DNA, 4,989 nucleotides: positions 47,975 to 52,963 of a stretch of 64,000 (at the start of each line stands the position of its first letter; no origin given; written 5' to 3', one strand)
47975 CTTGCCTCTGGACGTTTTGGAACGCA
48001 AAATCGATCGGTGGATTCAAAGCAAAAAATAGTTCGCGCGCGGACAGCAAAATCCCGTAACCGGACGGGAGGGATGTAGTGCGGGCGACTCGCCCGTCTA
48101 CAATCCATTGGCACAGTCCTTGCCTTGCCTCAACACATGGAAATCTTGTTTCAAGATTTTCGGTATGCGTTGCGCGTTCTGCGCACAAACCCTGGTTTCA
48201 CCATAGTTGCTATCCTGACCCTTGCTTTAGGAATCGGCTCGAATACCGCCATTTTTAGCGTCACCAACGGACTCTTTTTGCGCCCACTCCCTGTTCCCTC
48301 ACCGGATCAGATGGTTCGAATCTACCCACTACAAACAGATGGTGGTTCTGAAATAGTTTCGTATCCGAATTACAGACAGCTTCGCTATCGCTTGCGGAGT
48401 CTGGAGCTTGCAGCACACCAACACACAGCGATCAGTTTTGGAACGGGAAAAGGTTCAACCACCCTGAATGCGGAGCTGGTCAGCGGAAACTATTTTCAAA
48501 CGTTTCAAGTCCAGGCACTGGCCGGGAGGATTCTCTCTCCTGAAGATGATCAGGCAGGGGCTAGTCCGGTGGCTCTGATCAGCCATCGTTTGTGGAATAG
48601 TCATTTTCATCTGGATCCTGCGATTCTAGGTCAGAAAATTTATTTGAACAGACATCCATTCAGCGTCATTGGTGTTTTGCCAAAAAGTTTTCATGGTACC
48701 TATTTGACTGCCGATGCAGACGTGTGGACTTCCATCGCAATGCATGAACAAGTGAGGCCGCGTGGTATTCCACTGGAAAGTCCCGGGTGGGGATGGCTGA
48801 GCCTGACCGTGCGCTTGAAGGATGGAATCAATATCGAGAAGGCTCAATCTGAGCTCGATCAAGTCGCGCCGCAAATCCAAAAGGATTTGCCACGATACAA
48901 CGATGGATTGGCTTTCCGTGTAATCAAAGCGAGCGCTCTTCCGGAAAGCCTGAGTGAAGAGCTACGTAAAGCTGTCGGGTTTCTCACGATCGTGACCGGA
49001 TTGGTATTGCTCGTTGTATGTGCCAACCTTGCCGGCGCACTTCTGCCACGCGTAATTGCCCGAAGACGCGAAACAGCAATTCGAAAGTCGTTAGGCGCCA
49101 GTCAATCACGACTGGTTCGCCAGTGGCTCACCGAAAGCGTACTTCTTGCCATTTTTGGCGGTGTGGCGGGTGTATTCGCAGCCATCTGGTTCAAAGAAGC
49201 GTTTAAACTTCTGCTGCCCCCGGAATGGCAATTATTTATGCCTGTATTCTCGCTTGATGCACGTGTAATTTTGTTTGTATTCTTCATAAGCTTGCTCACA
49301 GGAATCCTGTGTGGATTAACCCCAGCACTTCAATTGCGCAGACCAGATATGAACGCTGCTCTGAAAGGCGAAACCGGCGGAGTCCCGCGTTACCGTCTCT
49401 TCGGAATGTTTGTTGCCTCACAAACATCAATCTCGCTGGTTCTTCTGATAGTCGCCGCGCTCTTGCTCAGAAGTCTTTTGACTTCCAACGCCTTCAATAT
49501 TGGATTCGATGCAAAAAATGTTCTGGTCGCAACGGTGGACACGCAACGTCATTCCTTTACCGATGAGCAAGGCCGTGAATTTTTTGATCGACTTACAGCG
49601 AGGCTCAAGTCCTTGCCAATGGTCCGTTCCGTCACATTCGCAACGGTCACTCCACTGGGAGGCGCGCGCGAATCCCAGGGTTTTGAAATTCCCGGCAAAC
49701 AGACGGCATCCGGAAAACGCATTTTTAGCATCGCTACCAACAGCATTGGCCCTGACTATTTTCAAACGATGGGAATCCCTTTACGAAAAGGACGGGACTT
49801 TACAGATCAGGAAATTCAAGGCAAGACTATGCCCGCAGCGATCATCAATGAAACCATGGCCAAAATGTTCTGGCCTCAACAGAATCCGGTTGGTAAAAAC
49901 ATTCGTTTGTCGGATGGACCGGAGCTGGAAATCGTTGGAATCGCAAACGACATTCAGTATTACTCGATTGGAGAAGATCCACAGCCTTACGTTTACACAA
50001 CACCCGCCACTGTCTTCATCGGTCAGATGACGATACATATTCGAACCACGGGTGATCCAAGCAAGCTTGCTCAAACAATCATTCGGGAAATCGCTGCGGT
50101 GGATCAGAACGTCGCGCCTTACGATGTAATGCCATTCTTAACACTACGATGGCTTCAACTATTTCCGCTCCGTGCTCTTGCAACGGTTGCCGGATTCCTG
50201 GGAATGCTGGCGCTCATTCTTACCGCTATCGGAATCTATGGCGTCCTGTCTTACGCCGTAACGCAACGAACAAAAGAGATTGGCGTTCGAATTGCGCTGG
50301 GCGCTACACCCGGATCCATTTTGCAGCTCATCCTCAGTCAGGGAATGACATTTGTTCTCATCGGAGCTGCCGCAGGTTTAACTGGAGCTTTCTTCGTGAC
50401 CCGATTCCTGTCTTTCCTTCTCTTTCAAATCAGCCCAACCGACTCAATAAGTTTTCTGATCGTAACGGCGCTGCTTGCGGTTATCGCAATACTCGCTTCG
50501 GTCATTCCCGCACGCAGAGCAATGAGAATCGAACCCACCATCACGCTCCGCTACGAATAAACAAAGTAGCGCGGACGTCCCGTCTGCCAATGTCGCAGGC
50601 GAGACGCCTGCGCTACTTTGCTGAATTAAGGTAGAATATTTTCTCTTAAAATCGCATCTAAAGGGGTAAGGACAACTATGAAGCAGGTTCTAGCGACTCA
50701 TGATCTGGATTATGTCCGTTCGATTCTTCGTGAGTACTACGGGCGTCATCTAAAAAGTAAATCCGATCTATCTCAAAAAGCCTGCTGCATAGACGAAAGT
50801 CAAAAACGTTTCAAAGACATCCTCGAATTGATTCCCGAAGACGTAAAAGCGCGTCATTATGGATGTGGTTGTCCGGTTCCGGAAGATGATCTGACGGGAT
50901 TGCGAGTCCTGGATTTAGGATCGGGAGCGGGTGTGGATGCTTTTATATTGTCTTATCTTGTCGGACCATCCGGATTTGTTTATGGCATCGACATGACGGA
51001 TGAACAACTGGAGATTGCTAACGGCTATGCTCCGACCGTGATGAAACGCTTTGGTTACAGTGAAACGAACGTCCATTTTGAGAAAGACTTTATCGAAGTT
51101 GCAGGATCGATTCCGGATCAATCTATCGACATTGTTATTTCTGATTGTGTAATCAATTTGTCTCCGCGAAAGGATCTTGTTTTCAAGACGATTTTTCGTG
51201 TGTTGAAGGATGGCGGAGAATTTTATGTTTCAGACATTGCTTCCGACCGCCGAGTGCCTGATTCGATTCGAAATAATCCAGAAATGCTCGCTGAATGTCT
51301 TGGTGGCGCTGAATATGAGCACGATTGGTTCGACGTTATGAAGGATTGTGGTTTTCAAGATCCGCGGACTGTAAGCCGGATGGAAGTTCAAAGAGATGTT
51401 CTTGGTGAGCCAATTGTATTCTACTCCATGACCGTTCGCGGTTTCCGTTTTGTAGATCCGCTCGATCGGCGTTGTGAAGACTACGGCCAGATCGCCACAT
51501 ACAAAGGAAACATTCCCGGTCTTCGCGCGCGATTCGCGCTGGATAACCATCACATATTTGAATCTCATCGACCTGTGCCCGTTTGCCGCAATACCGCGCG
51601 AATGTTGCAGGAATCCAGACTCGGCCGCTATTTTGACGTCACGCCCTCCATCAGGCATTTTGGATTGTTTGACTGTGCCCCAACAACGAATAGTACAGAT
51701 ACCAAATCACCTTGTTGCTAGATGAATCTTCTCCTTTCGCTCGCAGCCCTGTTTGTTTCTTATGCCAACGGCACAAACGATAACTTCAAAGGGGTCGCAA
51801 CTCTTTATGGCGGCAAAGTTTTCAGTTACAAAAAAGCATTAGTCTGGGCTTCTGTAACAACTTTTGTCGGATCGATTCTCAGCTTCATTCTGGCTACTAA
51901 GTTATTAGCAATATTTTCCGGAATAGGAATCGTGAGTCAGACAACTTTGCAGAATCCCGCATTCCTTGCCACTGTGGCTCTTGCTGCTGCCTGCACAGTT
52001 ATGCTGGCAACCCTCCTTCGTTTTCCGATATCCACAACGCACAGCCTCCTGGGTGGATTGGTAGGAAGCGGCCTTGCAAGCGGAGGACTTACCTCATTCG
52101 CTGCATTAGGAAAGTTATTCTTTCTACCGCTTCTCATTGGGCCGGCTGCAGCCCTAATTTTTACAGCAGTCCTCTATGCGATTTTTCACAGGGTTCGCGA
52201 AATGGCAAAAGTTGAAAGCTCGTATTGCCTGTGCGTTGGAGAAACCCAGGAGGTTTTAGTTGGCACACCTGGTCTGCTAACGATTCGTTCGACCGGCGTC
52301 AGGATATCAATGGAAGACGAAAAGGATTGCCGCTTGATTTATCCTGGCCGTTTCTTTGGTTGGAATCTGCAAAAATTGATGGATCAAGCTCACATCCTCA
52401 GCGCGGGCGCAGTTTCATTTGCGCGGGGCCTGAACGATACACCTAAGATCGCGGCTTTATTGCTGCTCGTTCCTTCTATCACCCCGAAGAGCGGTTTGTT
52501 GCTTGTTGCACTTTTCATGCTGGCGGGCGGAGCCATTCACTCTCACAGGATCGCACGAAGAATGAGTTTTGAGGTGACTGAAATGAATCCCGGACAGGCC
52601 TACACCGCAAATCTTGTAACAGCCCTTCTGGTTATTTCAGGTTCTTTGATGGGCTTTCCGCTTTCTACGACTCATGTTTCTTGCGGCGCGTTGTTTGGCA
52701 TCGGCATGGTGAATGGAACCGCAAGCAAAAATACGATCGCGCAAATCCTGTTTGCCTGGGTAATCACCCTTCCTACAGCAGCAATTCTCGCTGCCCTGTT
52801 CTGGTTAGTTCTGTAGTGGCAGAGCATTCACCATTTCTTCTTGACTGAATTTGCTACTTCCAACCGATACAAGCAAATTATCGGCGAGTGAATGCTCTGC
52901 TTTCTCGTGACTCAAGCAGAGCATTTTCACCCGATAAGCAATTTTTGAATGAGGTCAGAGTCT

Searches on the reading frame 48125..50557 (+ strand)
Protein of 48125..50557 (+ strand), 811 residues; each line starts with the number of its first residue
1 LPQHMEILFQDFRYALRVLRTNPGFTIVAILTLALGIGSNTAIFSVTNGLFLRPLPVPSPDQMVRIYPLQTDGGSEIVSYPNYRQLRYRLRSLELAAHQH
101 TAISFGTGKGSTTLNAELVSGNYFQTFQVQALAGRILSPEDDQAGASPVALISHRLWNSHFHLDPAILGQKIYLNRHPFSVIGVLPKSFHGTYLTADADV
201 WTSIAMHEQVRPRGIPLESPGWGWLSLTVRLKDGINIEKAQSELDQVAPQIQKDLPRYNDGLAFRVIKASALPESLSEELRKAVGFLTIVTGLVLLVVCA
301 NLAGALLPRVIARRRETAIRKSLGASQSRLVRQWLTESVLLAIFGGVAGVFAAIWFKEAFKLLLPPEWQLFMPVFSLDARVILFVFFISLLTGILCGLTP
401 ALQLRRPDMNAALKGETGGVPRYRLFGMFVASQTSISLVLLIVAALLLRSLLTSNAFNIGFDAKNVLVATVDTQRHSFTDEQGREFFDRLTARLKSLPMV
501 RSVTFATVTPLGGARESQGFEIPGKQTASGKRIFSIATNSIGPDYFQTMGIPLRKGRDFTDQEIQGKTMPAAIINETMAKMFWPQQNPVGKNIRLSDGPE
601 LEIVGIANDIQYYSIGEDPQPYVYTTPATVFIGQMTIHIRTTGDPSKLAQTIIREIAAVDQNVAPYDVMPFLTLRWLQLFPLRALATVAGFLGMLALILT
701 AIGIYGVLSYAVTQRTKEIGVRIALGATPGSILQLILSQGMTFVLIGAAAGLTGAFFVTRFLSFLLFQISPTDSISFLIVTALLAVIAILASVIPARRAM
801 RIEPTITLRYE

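Call 83: search_protein_families(library=pfam, proteins=[window:48125-50557:+], max_evalue=0.00001)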
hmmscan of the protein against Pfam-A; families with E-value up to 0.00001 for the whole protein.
window:48125-50557:+ (811 aa): 2 families
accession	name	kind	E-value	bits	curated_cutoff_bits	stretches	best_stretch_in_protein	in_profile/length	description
PF12704.14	MacB_PCD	-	2.4e-45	155.8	27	2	26-246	1-206/207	MacB-like periplasmic core domain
PF02687.27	FtsX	-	3.3e-27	95.4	25.5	2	691-804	2-120/120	FtsX-like permease C-terminal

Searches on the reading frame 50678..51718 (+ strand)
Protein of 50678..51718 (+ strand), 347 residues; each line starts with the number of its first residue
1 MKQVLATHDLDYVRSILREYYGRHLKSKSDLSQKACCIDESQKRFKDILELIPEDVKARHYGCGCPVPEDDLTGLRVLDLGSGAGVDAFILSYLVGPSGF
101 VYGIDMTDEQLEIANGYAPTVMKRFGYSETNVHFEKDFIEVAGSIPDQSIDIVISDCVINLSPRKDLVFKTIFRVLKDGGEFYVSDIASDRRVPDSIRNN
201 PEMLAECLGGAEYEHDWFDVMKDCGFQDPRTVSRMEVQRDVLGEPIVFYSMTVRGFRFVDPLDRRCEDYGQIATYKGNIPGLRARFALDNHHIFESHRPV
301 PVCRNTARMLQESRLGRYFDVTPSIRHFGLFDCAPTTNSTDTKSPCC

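Call 83: search_protein_families(library=pfam, proteins=[window:50678-51718:+], max_evalue=0.00001)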
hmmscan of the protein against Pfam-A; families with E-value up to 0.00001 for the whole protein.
window:50678-51718:+ (347 aa): 6 families
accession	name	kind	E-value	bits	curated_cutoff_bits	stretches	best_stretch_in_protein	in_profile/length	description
PF13847.12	Methyltransf_31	-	3.8e-29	101.7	27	1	74-213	4-137/145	Methyltransferase domain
PF13649.12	Methyltransf_25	-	2.2e-10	41.5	27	1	77-180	1-97/97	Methyltransferase domain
PF08241.18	Methyltransf_11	-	5.4e-10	40.2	21.2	1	78-184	1-95/95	Methyltransferase domain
PF01209.24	Ubie_methyltran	-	8.4e-08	32.3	20.1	1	71-186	45-153/233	ubiE/COQ5 methyltransferase family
PF13489.12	Methyltransf_23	-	3.5e-07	30.5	27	1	71-207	20-138/164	Methyltransferase domain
PF08242.18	Methyltransf_12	-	6.7e-06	27.2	30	0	78-181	1-97/98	Methyltransferase domain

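Call 84: search_protein_families(library=ncbifam, proteins=[window:50678-51718:+], max_evalue=0.00001)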
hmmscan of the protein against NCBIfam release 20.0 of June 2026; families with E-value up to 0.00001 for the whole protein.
window:50678-51718:+ (347 aa): 10 families
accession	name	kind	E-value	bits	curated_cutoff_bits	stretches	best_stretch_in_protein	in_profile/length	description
NF008823.0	PRK11873.1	subfamily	9.3e-51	172.9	263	1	11-237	5-234/272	arsenite methyltransferase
NF040538.1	methyl_ArsM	equivalog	7.6e-42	143.7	500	2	134-258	156-281/356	arsinothricin biosynthesis methyltransferase ArsM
NF041537.1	ArsM_AhpD_UU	exception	2.6e-31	108.7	510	1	1-237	1-233/345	arsenite methyltransferase/AhpD domain selenoprotein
NF038099.1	AsSugarArsM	exception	1.1e-29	103.7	400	1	34-314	20-302/321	arsenosugar biosynthesis arsenite methyltransferase ArsM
NF047649.1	MTase_UXPK_star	exception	1.3e-27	96.5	460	1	1-229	1-226/283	methyltransferase/UXPK-star double selenoprotein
NF041536.1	ArsM_DUF2284_UU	exception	2.1e-27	95.6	575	1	45-233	47-229/459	arsenite methyltransferase/DUF2284 domain selenoprotein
NF045667.1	MTase_DVU1556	equivalog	1.3e-15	57.4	155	1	74-227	23-161/213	DVU_1556 family methyltransferase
NF040539.1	AST_met_ArsM_2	exception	1.1e-12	48.4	240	1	76-231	59-210/262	putative arsinothricin biosynthesis methyltransferase ArsM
TIGR01983.1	UbiG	equivalog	2.5e-08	33.5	102.95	1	60-189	45-156/228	bifunctional 2-polyprenyl-6-hydroxyphenol methylase/3-demethylubiquinol 3-O-methyltransferase UbiG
NF043040.1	corrin_prot_MT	hypoth_equivalog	5.7e-07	29.2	180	1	74-191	42-154/216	corrinoid protein-associated methyltransferase CpaM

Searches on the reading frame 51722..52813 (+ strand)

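Call 83: search_protein_families(library=pfam, proteins=[window:51722-52813:+], max_evalue=0.00001)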
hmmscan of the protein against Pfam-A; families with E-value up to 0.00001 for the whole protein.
window:51722-52813:+ (364 aa): 1 family
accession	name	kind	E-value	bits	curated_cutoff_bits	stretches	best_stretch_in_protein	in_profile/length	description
PF01384.25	PHO4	-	2.6e-54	184.9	33.7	1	16-357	1-350/350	Phosphate transporter family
